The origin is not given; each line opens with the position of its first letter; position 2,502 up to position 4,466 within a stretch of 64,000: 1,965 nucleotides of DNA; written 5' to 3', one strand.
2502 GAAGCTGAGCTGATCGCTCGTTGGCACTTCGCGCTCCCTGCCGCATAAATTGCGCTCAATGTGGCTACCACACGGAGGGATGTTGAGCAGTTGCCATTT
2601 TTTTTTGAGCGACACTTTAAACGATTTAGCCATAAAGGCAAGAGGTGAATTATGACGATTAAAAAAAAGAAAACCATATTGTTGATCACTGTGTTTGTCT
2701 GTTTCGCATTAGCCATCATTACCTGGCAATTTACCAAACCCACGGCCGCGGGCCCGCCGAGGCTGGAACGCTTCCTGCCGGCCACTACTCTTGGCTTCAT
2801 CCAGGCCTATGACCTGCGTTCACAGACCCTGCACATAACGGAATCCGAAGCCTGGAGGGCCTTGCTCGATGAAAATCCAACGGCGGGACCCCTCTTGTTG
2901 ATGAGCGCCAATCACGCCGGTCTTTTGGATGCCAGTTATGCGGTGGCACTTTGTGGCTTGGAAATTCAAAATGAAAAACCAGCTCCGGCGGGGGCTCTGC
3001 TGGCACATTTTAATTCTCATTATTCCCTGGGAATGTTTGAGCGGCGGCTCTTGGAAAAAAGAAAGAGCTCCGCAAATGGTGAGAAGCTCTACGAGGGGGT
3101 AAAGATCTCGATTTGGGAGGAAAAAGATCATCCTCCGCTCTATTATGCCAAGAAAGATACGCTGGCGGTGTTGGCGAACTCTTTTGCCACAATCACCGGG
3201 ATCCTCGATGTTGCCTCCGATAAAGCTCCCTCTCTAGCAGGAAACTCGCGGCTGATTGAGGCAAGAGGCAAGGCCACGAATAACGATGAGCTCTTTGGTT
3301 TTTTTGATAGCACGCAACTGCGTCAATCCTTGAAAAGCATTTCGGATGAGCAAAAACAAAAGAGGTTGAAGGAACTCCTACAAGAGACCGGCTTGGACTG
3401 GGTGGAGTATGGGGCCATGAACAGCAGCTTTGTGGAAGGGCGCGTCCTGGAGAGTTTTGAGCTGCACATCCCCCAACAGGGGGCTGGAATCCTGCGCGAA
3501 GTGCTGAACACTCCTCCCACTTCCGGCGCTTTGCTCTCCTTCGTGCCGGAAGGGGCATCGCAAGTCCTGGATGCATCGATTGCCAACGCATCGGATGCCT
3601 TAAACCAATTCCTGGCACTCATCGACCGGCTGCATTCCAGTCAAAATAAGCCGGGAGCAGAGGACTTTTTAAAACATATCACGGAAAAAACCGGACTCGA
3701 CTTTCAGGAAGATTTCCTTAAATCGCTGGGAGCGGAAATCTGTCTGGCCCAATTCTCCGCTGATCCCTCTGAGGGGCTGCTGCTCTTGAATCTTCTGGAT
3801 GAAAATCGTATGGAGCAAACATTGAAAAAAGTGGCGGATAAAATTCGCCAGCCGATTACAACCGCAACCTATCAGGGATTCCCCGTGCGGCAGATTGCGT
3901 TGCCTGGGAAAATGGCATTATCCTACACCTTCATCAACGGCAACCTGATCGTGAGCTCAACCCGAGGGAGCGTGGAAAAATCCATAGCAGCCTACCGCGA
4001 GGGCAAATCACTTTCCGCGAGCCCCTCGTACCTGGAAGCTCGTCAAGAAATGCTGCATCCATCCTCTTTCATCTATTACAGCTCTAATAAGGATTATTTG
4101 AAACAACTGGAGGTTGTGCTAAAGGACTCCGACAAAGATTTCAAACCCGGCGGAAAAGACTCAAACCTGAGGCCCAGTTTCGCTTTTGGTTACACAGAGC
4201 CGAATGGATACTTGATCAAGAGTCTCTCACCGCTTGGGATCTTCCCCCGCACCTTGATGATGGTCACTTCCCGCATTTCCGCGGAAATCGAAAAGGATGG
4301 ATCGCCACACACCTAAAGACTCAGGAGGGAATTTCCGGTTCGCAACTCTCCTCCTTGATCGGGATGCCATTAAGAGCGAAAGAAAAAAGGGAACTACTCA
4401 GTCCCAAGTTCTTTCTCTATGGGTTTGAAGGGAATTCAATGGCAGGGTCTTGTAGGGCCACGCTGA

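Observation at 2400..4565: Hypothetical membrane-anchored gene sits between inverted ~100-bp repeats whose halves are permuted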

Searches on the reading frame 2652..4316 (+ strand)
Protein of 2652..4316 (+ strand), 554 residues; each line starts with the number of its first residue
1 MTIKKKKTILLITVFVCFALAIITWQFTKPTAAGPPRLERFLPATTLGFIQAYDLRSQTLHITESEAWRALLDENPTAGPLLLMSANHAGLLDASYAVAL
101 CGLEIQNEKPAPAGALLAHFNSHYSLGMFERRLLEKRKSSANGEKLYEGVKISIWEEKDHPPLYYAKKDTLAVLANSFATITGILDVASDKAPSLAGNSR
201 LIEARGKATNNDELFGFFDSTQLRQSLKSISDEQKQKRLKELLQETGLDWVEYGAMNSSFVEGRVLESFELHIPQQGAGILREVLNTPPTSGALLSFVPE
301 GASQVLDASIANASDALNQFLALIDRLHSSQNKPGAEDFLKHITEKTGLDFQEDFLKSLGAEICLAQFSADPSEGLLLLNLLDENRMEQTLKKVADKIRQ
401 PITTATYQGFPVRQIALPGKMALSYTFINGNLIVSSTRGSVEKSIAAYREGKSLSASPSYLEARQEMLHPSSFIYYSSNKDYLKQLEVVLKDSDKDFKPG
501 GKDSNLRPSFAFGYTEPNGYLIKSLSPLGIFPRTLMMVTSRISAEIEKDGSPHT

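Call 9: search_protein_families(library=pfam, proteins=[window:2652-4316:+], max_evalue=0.01)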
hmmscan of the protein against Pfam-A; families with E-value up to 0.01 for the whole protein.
window:2652-4316:+ (554 aa): 1 family
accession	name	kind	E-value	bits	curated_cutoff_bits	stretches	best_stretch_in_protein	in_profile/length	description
PF11832.13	DUF3352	-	5e-17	62.1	26.8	1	297-472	40-225/536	Protein of unknown function (DUF3352)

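Call 11: find_encoding_contigs(protein=window:2652-4316:+, flank=10000, max_places=6)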
Protein window:2652-4316:+ (554 aa): 1 contig read that carries it; 1 place shown.
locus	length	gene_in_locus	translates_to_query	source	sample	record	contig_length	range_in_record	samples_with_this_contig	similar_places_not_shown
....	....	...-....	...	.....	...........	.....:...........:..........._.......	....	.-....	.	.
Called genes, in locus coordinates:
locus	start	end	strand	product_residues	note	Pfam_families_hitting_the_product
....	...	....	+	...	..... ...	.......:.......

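Call 12: find_homologous_proteins(query=window:2652-4313:+)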
Query window:2652-4313:+ (554 aa): 59 proteins with E <= 0.001 among 8000 candidates.
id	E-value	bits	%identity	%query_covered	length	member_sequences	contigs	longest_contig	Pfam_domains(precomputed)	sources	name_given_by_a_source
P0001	0.0e+0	1229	100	100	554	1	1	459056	PF11832.14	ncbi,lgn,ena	-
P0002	0.0e+0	1102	89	100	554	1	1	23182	PF11832.14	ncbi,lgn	-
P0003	0.0e+0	1083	87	100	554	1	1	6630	PF11832.14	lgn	-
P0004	8.5e-177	607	53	100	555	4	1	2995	PF11832.14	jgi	-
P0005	6.6e-150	518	45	100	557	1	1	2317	PF11832.14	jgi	jgi:hypothetical protein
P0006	1.7e-109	385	38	99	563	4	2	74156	PF11832.14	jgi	jgi:hypothetical protein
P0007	1.4e-107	378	37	98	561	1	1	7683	PF11832.14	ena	-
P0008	5.7e-107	376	37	99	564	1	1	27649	PF11832.14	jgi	jgi:hypothetical protein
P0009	7.5e-107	376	37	99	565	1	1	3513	PF11832.14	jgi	jgi:hypothetical protein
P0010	1.6e-106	375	39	97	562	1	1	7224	PF11832.14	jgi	-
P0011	2.4e-106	374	38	95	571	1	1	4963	PF11832.14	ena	-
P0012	6.0e-106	373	39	98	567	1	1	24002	PF11832.14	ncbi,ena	ncbi:MAG TPA: DUF3352 domain-containing protein [Pyrinomonadaceae bacterium]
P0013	6.9e-106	373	39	98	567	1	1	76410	PF11832.14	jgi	jgi:hypothetical protein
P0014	3.2e-105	371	38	97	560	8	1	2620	PF11832.14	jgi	jgi:hypothetical protein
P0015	4.7e-105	370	39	95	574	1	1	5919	PF11832.14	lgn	-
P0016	1.2e-104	369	37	99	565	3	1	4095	PF11832.14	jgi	jgi:hypothetical protein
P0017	1.3e-104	369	38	99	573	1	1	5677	PF11832.14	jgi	jgi:hypothetical protein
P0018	2.9e-104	367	37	99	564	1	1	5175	PF11832.14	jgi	jgi:hypothetical protein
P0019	3.5e-104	367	37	99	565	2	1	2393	PF11832.14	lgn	-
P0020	3.7e-104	367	39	98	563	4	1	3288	PF11832.14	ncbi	-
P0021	4.5e-104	367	37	95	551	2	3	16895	PF11832.14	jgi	jgi:hypothetical protein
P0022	5.1e-104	367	37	97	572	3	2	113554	PF11832.14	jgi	jgi:hypothetical protein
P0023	6.0e-104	366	38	94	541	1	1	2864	PF11832.14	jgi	jgi:hypothetical protein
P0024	6.3e-104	366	36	99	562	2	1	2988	PF11832.14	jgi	jgi:hypothetical protein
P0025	8.0e-104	366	37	99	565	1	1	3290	PF11832.14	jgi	jgi:hypothetical protein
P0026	9.5e-104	366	38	97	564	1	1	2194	PF11832.14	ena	-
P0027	9.5e-104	366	37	98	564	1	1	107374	PF11832.14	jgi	jgi:hypothetical protein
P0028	3.2e-103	364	38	94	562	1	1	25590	PF11832.14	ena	-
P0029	4.4e-103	363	36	99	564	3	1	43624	PF11832.14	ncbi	ncbi:MAG TPA: DUF3352 domain-containing protein [Pyrinomonadaceae bacterium]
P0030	4.7e-103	363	38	95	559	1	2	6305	PF11832.14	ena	-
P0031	1.8e-102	361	38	98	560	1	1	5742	PF11832.14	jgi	jgi:hypothetical protein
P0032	2.1e-102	361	37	99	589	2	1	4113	PF11832.14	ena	-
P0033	2.6e-102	361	37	99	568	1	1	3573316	PF11832.14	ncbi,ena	-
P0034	2.8e-102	361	37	99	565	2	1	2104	PF11832.14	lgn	-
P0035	1.1e-101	359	38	94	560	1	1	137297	PF11832.14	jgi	jgi:hypothetical protein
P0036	1.5e-101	358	36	99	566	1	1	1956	PF11832.14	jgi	jgi:hypothetical protein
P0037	1.5e-101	358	37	99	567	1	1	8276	PF11832.14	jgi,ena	-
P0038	1.9e-101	358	36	99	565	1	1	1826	PF11832.14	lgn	-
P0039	3.4e-101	357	37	96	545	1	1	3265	PF11832.14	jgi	jgi:hypothetical protein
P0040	3.7e-101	357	37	99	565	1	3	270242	PF11832.14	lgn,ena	-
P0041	1.1e-100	356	37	99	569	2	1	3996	PF11832.14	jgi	jgi:hypothetical protein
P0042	2.2e-100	355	38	95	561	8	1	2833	PF11832.14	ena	-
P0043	2.9e-100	354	37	98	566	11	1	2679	PF11832.14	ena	-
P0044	1.7e-99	352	38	97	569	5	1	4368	PF11832.14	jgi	jgi:hypothetical protein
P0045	2.1e-99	351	37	95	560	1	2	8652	PF11832.14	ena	-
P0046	5.2e-99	350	38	98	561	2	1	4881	PF11832.14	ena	-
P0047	5.8e-99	350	37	94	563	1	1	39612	PF11832.14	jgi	jgi:hypothetical protein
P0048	9.1e-99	349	38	94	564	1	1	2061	PF11832.14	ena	-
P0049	4.1e-98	347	37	97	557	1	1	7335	PF11832.14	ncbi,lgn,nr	ncbi:MAG TPA: DUF3352 domain-containing protein [Pyrinomonadaceae bacterium]|nr:DUF3352 domain-conta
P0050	1.4e-97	345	37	94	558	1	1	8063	PF11832.14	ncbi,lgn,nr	ncbi:MAG TPA: DUF3352 domain-containing protein [Pyrinomonadaceae bacterium]|nr:DUF3352 domain-conta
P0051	7.1e-97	343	36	98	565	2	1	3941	PF11832.14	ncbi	ncbi:MAG TPA: DUF3352 domain-containing protein [Pyrinomonadaceae bacterium]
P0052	1.2e-96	342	38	94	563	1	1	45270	PF11832.14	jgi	jgi:hypothetical protein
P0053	3.0e-96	341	36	97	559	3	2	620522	PF11832.14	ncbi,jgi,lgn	jgi:nucleotide-binding universal stress UspA family protein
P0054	1.0e-95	339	36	98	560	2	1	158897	PF11832.14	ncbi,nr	ncbi:MAG TPA: DUF3352 domain-containing protein [Pyrinomonadaceae bacterium]|nr:DUF3352 domain-conta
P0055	1.7e-95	338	36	95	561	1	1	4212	PF11832.14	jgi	jgi:hypothetical protein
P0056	3.4e-93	331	35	97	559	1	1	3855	PF11832.14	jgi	jgi:hypothetical protein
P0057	9.6e-86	306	35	95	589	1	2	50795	PF11832.14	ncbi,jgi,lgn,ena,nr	ncbi:MAG TPA: DUF3352 domain-containing protein [Pyrinomonadaceae bacterium]|nr:DUF3352 domain-conta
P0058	1.6e-74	269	37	71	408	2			PF11832.14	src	-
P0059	2.4e-57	213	35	74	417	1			PF11832.14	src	-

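Call 13: find_encoding_contigs(protein=P0002, flank=10000, max_places=3)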
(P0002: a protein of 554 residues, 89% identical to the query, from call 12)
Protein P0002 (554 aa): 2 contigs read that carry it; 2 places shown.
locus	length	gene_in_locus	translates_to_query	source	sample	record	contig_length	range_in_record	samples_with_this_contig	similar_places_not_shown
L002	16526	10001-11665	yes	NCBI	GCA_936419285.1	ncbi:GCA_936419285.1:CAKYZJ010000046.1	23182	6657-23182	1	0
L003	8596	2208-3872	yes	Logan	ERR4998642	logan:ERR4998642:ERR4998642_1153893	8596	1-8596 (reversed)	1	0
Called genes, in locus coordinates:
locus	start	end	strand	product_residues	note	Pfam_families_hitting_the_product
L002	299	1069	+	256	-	PF00106:adh_short, PF08659:KR (weak), PF13561:adh_short_C2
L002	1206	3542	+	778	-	PF07470:Glyco_hydro_88, PF16153:DUF4861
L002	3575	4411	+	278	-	PF04962:KduI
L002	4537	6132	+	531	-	PF01936:NYN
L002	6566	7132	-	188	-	PF05219:DREV (weak), PF13489:Methyltransf_23, PF07021:MetW (weak), PF02353:CMAS (weak), PF13649:Methyltransf_25, PF13847:Methyltransf_31, PF08241:Methyltransf_11, PF08242:Methyltransf_12, +1 more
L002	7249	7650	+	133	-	PF00392:GntR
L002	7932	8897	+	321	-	PF00005:ABC_tran, PF13304:AAA_21 (weak)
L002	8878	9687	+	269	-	-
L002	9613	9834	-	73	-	-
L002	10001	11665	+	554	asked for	PF11832:DUF3352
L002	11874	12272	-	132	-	-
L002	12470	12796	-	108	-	-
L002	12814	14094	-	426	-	PF04055:Radical_SAM (weak)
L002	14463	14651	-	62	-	-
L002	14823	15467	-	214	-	PF13630:SdpI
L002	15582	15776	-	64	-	-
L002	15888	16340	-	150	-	-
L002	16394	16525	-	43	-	?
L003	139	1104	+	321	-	PF00005:ABC_tran, PF13304:AAA_21 (weak)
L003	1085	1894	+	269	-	-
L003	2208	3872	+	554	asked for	PF11832:DUF3352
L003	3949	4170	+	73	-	-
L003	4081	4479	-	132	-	-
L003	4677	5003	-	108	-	-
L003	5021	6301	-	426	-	PF04055:Radical_SAM (weak)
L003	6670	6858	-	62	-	-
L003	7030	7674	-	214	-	PF13630:SdpI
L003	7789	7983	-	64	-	-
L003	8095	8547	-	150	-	-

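Call 14: find_encoding_contigs(protein=P0003, flank=10000, max_places=3)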
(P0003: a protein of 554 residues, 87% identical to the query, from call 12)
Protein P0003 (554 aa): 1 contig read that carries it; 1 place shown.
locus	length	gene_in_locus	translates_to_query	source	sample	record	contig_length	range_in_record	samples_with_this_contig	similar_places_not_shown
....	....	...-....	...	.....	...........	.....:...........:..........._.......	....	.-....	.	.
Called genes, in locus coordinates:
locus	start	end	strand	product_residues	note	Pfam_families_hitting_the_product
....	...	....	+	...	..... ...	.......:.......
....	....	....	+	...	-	-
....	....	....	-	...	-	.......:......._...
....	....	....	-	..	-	-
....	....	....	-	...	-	-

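Call 15: find_encoding_contigs(protein=P0004, flank=10000, max_places=3)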
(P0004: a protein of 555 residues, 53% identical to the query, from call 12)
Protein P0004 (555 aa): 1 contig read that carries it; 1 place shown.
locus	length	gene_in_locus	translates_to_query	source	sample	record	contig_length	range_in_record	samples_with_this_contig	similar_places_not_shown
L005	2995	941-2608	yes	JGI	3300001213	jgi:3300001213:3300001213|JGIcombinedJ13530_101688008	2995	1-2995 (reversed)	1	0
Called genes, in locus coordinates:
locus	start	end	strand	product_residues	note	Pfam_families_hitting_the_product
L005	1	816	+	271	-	?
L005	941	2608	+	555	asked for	PF11832:DUF3352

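Call 16: find_encoding_contigs(protein=P0005, flank=10000, max_places=3)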
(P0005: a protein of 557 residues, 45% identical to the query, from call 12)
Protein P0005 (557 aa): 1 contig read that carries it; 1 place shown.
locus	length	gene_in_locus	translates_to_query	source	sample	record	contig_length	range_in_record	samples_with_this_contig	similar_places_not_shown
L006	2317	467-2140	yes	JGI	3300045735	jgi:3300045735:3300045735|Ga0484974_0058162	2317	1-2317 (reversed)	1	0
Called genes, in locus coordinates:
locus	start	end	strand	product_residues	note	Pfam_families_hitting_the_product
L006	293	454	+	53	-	-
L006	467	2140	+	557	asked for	PF11832:DUF3352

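Call 38: search_protein_families(library=ncbifam, proteins=[window:2652-4316:+], max_evalue=0.01)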
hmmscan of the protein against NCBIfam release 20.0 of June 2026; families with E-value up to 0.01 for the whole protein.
window:2652-4316:+ (554 aa): 0 families

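Call 51: find_encoding_contigs(protein=P0033, flank=6000, max_places=2)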
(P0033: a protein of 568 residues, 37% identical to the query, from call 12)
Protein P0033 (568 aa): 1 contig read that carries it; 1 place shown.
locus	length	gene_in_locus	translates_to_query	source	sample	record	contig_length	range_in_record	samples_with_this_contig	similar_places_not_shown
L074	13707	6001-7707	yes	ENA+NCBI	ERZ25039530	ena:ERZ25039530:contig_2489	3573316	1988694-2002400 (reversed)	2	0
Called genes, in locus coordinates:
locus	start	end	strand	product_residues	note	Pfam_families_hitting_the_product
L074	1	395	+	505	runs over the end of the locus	-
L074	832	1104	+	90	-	-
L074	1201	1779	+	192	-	PF25842:NfeD_TM (weak)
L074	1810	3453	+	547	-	PF01145:Band_7, PF15975:Flot (weak)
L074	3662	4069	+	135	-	PF00392:GntR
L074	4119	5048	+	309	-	PF00005:ABC_tran, PF13304:AAA_21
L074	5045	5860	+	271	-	-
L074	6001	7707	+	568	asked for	PF11832:DUF3352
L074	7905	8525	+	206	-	PF04542:Sigma70_r2, PF08281:Sigma70_r4_2, PF04545:Sigma70_r4, PF13384:HTH_23 (weak)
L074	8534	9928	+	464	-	PF03544:TonB_C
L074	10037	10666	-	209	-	PF00155:Aminotran_1_2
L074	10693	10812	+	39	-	-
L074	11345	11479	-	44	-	-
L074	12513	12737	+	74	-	PF02574:S-methyl_trans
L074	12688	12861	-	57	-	-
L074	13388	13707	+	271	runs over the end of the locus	PF00809:Pterin_bind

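Call 52: find_encoding_contigs(protein=P0006, flank=6000, max_places=2)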
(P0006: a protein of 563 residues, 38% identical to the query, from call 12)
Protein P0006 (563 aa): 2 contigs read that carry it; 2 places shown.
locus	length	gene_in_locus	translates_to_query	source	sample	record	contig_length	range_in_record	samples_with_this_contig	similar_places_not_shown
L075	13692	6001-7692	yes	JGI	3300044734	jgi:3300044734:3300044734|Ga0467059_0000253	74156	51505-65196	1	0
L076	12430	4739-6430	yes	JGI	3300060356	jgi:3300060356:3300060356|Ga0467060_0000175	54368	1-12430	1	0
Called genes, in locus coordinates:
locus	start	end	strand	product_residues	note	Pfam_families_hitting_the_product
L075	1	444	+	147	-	-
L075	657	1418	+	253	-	-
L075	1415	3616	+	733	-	PF01145:Band_7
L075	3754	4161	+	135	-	PF00392:GntR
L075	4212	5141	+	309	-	PF00005:ABC_tran, PF13304:AAA_21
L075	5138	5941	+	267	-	-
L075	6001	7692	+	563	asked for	PF11832:DUF3352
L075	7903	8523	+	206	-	PF04542:Sigma70_r2, PF08281:Sigma70_r4_2, PF04545:Sigma70_r4, PF13384:HTH_23 (weak)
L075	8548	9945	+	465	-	PF03544:TonB_C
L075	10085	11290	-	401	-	PF00155:Aminotran_1_2, PF01212:Beta_elim_lyase (weak), PF01041:DegT_DnrJ_EryC1, PF01053:Cys_Met_Meta_PP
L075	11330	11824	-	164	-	PF01467:CTP_transf_like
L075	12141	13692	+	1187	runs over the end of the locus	PF02574:S-methyl_trans, PF00809:Pterin_bind, PF02607:B12-binding_2, PF02310:B12-binding, PF02965:Met_synt_B12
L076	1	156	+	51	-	?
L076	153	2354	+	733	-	PF01145:Band_7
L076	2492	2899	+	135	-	PF00392:GntR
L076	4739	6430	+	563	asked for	PF11832:DUF3352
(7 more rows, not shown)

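Call 53: find_encoding_contigs(protein=P0053, flank=6000, max_places=2)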
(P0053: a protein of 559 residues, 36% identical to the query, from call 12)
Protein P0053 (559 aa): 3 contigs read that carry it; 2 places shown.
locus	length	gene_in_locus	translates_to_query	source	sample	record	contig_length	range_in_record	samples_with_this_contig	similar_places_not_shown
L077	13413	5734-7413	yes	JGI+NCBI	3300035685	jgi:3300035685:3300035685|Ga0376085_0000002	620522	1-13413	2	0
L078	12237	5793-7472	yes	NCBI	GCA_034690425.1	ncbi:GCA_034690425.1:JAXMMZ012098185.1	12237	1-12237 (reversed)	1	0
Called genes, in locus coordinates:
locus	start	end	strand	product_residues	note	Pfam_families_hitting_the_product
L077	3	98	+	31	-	?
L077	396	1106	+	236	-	-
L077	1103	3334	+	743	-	PF01145:Band_7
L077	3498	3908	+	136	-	PF00392:GntR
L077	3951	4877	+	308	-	PF00005:ABC_tran, PF13304:AAA_21 (weak)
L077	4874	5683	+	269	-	-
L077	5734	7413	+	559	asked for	PF11832:DUF3352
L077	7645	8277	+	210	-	PF12645:HTH_16 (weak), PF04542:Sigma70_r2, PF08281:Sigma70_r4_2, PF04545:Sigma70_r4, PF13384:HTH_23 (faint)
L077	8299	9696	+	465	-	PF03544:TonB_C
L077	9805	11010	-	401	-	PF00155:Aminotran_1_2, PF01041:DegT_DnrJ_EryC1, PF01053:Cys_Met_Meta_PP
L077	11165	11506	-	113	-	-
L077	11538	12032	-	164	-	PF01467:CTP_transf_like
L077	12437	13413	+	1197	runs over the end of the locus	PF02574:S-methyl_trans, PF00809:Pterin_bind, PF02607:B12-binding_2, PF02310:B12-binding, PF02965:Met_synt_B12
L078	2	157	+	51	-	?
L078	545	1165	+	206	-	-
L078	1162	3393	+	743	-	PF01145:Band_7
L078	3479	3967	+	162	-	PF00392:GntR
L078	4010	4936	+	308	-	PF00005:ABC_tran, PF13304:AAA_21 (weak)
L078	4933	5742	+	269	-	-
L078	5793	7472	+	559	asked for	PF11832:DUF3352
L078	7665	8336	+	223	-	PF12645:HTH_16 (weak), PF04542:Sigma70_r2, PF04545:Sigma70_r4, PF08281:Sigma70_r4_2, PF13384:HTH_23 (faint)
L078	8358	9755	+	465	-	PF03544:TonB_C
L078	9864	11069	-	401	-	PF00155:Aminotran_1_2, PF01041:DegT_DnrJ_EryC1, PF01053:Cys_Met_Meta_PP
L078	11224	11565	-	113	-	-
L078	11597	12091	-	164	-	PF01467:CTP_transf_like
